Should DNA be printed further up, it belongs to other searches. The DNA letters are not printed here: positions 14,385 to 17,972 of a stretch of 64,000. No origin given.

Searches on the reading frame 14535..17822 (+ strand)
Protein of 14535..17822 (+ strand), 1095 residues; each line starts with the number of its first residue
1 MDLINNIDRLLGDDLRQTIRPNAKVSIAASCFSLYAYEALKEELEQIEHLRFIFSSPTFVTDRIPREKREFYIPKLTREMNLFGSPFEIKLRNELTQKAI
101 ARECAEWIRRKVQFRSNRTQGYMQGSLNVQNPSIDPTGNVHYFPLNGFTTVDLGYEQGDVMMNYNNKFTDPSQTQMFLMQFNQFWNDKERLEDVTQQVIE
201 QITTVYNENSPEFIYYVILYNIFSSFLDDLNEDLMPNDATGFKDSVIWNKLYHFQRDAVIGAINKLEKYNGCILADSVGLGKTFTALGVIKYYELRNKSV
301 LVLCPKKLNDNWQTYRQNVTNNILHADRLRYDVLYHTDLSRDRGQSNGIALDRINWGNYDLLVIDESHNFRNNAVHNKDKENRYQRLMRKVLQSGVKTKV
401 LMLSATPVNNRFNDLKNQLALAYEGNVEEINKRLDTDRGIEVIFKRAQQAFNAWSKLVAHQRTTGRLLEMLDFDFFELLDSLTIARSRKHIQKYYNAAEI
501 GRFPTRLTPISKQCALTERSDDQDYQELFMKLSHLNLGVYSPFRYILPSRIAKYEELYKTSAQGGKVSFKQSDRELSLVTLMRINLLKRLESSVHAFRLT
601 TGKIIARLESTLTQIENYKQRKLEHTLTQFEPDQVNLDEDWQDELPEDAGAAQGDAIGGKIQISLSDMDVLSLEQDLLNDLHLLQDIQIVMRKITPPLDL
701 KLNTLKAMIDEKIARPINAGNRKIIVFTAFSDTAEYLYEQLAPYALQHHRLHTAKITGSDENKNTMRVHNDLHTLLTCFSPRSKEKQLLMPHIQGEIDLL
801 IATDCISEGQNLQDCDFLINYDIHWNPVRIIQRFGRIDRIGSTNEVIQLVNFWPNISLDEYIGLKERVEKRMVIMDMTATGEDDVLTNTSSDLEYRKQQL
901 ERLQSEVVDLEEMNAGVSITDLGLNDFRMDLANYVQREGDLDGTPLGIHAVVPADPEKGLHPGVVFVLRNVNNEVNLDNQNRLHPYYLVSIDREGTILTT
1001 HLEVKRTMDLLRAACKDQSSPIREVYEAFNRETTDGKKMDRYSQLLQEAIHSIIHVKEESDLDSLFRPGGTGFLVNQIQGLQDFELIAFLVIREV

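Call 67: search_protein_families(library=ncbifam, proteins=[window:14535-17822:+], max_evalue=0.001)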
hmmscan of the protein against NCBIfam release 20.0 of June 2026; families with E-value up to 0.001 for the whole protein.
window:14535-17822:+ (1095 aa): 21 families
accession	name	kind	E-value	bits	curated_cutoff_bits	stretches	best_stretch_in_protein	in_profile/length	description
NF038317.1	DISARM_DrmD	equivalog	1.3e-45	156.1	610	3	572-858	373-626/1021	DISARM system SNF2-like helicase DrmD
NF042964.1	phospholipD_antiphage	equivalog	2.2e-35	122.3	1100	3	581-900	597-852/895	phospholipase D-like domain-containing anti-phage protein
NF038318.1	DISARM_DrmD_b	equivalog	1.9e-31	109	950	2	683-849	373-539/868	DISARM system SNF2-like helicase DrmD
NF041062.1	DpdE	equivalog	1.4e-26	92.8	500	2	273-411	174-301/1048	protein DpdE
NF003426.0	PRK04914.1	equivalog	2.9e-14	52.3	576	2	799-848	550-599/959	RNA polymerase-associated protein RapA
NF053675.1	pilus_reg_Snf2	equivalog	3.1e-11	42.1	1100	1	223-372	557-712/1029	pilus expression-regulating Snf2 family helicase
NF010337.0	PRK13766.1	equivalog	1.3e-10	40.1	610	1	676-873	326-498/781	Hef nuclease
NF041790.1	anti-phage_ZorD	equivalog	2.5e-08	32.4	1500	1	267-349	602-683/1035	type I Zorya anti-phage system protein ZorD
NF053631.1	RNA_helic_CshA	equivalog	4.4e-07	29.1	646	1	783-883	274-370/434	degradosome RNA helicase CshA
NF003419.0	PRK04837.1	equivalog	5.7e-07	28.6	588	1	774-850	284-360/424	ATP-dependent RNA helicase RhlB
TIGR04095.1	dnd_restrict_1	equivalog_domain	7.3e-07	28.5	600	0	777-852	320-395/451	DNA phosphorothioation system restriction enzyme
NF058637.1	helic_SCO1167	equivalog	1.1e-06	27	1200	0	271-415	490-630/932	SCO1167/SCO6262 family helicase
NF008394.0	PRK11192.1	equivalog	5.5e-06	25.5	507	1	787-858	288-359/441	ATP-dependent RNA helicase SrmB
NF053711.1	RNA_heli_RhlE1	exception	2.1e-05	23.5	750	1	781-850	279-348/434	RNA helicase RhlE1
NF003390.0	PRK04537.1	equivalog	0.00012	21.3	732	1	778-849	289-360/572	ATP-dependent RNA helicase RhlB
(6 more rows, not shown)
